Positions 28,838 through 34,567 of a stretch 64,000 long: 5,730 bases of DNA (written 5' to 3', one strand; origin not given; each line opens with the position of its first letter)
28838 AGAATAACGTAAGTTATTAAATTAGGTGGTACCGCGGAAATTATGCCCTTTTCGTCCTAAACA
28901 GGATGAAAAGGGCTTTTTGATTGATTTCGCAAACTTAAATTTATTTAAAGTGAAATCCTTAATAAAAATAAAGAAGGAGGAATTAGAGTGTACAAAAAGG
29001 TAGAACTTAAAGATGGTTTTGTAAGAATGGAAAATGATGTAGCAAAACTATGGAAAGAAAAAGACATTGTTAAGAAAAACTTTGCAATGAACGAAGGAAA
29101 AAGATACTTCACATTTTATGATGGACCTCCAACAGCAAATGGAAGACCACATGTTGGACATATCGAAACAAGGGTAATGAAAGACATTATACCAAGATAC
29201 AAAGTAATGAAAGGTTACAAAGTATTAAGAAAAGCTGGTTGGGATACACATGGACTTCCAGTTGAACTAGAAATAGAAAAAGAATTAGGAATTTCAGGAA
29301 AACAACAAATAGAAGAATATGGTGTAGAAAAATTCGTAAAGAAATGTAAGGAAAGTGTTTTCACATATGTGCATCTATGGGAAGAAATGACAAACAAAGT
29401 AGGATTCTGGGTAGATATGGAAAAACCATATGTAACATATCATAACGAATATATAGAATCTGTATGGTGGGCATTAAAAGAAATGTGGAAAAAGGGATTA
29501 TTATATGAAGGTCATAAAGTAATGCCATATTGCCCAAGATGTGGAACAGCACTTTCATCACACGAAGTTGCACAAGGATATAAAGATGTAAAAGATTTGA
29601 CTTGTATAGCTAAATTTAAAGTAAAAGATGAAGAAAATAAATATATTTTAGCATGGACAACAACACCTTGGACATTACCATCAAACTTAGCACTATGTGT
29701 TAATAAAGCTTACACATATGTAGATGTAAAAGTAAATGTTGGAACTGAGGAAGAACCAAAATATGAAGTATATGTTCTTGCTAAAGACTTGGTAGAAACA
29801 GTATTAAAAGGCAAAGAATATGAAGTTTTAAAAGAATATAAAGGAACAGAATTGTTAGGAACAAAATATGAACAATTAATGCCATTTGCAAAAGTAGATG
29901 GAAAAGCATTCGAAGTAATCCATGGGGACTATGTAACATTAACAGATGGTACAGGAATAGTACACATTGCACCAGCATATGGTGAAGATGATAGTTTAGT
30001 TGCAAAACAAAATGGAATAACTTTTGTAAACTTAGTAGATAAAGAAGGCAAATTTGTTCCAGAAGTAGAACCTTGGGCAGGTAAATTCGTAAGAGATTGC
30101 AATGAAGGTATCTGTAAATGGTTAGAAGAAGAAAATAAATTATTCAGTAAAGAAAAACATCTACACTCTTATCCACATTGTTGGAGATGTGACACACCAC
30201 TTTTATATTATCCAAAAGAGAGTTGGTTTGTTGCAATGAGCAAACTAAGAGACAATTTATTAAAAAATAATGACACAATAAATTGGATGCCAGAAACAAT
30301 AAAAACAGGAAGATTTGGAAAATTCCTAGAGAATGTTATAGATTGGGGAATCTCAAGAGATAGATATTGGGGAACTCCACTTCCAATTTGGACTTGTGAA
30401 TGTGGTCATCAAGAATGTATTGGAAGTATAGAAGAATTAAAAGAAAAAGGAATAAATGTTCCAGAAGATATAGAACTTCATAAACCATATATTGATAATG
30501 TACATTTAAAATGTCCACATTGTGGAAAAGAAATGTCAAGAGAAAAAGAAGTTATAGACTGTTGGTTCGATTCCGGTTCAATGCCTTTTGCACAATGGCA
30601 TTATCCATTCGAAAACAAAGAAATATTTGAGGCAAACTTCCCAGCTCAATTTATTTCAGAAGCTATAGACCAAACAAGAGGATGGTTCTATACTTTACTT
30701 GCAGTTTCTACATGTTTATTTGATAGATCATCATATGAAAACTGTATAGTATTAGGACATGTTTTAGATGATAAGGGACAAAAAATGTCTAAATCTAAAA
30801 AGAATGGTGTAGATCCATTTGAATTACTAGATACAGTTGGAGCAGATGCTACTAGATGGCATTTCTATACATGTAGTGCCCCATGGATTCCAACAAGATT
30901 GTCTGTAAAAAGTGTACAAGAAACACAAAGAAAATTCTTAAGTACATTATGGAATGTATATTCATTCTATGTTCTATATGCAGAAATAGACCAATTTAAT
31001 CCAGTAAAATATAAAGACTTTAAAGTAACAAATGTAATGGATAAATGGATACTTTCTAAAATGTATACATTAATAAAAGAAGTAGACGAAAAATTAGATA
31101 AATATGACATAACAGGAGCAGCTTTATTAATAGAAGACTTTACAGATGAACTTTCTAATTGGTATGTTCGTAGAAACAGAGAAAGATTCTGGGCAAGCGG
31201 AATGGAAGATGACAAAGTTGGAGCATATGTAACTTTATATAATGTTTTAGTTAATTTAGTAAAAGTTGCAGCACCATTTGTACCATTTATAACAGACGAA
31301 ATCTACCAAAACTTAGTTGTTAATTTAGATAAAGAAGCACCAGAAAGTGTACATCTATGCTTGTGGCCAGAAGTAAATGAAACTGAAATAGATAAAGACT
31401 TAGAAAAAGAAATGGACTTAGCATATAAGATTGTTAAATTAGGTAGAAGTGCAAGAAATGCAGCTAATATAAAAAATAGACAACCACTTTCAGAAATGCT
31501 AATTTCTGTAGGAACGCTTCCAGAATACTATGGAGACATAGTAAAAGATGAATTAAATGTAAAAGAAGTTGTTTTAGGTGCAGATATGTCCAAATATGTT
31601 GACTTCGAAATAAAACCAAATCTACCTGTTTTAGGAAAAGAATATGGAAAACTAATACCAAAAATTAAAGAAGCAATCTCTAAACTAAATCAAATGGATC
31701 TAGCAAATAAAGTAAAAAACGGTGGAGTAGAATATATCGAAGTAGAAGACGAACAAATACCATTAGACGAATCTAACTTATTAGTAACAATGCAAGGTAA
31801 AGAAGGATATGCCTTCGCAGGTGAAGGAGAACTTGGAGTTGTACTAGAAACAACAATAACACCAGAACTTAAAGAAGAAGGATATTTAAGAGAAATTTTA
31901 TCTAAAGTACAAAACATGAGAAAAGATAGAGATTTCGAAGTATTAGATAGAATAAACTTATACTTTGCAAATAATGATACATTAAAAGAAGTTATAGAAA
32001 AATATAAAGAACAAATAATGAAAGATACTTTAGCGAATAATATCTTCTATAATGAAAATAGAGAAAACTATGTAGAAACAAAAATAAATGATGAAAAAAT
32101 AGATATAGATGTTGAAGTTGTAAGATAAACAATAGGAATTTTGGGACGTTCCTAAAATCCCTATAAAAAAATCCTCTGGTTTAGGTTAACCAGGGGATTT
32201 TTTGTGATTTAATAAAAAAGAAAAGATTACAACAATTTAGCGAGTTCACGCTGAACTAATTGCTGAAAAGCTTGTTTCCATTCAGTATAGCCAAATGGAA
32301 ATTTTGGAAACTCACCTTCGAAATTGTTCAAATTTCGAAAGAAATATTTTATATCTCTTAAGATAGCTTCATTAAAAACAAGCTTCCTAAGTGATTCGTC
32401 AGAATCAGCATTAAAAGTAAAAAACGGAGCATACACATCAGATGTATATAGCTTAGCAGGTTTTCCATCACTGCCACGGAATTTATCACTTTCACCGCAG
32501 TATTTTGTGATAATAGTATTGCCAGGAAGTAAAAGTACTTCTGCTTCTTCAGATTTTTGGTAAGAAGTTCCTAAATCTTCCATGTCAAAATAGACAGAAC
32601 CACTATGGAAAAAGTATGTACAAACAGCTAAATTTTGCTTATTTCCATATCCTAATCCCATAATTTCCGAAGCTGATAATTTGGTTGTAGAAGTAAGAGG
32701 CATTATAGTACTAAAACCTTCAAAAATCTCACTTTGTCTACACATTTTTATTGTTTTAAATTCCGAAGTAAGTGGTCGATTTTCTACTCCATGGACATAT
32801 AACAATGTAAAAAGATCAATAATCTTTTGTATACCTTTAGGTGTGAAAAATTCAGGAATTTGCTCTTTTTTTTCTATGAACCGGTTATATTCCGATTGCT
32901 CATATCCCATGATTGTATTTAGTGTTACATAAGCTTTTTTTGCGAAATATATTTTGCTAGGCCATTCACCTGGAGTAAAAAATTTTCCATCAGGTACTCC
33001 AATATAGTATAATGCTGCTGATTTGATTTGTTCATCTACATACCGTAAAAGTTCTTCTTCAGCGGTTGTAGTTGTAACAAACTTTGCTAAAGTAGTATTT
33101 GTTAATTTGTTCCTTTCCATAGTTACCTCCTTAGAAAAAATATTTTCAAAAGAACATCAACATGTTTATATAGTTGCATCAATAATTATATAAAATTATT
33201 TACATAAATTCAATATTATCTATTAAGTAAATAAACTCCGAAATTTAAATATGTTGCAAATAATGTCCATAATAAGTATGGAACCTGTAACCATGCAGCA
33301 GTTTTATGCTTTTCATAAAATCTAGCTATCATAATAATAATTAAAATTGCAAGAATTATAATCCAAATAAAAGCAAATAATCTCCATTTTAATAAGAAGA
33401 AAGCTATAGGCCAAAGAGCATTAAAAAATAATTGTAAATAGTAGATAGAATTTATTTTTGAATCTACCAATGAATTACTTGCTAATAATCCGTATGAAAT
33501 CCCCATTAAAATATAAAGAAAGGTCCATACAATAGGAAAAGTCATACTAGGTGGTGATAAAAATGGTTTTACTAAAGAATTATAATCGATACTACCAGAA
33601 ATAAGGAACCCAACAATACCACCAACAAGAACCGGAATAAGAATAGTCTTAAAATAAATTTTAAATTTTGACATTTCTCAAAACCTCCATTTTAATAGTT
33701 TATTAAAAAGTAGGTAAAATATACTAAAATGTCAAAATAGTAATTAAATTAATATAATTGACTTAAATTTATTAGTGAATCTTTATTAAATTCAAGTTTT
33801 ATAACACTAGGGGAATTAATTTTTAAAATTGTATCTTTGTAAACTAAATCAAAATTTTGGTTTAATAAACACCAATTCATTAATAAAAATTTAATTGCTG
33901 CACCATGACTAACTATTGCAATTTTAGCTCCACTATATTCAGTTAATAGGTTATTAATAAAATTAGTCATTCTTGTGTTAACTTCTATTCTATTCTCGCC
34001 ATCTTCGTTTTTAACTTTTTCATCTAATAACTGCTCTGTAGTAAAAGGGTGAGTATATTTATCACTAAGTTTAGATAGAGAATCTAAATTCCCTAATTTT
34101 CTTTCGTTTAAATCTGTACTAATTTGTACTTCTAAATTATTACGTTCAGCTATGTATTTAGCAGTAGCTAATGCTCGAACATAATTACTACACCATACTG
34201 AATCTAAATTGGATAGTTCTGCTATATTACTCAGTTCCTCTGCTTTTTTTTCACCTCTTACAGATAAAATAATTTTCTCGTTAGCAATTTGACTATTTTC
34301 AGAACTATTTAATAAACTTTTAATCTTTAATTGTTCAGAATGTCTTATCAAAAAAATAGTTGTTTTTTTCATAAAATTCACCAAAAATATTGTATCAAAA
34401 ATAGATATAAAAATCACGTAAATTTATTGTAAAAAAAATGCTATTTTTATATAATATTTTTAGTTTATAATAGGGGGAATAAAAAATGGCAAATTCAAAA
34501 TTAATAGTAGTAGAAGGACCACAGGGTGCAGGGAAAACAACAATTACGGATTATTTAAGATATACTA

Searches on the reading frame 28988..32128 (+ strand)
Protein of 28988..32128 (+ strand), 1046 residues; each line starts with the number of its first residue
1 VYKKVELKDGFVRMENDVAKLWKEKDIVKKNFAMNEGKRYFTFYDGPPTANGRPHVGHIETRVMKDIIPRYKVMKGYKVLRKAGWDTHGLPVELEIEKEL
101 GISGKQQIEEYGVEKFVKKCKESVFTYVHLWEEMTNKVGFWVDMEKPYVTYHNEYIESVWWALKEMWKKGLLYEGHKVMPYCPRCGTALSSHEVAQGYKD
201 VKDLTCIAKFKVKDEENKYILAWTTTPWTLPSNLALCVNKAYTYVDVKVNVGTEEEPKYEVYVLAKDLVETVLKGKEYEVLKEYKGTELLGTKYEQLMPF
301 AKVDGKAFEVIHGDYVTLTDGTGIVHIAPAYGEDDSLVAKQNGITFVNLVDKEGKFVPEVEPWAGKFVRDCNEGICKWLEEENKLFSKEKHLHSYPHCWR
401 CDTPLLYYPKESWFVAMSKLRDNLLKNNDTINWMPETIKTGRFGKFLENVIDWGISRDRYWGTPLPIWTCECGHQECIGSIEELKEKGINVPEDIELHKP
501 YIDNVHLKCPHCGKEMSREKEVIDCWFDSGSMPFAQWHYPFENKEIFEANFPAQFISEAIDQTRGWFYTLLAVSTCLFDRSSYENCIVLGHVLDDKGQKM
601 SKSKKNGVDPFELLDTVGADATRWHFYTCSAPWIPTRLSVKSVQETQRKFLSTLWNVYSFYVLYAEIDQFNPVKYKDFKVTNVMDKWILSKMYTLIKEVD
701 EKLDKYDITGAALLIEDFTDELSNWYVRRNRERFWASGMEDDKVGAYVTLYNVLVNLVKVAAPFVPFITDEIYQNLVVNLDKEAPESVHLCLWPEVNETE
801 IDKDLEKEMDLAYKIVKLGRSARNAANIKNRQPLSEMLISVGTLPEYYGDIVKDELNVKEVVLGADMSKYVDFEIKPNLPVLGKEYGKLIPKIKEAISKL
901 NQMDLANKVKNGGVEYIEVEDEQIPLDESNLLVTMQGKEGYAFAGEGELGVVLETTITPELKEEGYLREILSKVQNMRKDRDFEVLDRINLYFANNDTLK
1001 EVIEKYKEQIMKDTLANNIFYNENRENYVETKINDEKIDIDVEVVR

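Call 20: search_protein_families(library=pfam, proteins=[window:28988-32128:+], max_evalue=0.01)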
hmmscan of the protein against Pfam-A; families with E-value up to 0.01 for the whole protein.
window:28988-32128:+ (1046 aa): 5 families
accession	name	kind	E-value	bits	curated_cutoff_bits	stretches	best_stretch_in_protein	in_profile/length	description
PF00133.28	tRNA-synt_1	-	1e-123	413.6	22.7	1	19-627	3-403/414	tRNA synthetases class I (I, L, M and V)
PF19302.4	DUF5915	-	6.3e-74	248.2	27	1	850-1044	2-194/195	Domain of unknown function (DUF5915)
PF08264.19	Anticodon_1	-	2.7e-36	125.1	25.1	1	685-836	1-146/148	Anticodon-binding domain of tRNA ligase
PF09334.17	tRNA-synt_1g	-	1.1e-21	77.5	20.1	2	50-194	10-135/391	tRNA synthetases class I (M)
PF01406.26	tRNA-synt_1e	-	2.1e-05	24.5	27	0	572-628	227-282/301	tRNA synthetases class I (C) catalytic domain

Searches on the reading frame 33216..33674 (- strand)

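Call 20: search_protein_families(library=pfam, proteins=[window:33216-33674:-], max_evalue=0.01)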
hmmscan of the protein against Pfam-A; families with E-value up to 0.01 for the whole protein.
window:33216-33674:- (152 aa): 2 families
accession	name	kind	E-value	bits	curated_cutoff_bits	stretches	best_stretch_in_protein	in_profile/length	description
PF03073.20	TspO_MBR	-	5e-37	127.3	24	1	11-149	2-145/145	TspO/MBR family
PF02322.20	Cyt_bd_oxida_II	-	0.00015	21.6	35.6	1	9-142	120-252/302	Cytochrome bd terminal oxidase subunit II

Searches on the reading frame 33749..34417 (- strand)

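Call 20: search_protein_families(library=pfam, proteins=[window:33749-34417:-], max_evalue=0.01)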
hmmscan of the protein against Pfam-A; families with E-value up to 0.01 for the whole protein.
window:33749-34417:- (222 aa): 1 family
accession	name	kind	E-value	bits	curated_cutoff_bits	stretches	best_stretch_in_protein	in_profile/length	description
PF00300.27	His_Phos_1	-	5.3e-26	91.9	21.7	1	21-184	1-160/194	Histidine phosphatase superfamily (branch 1)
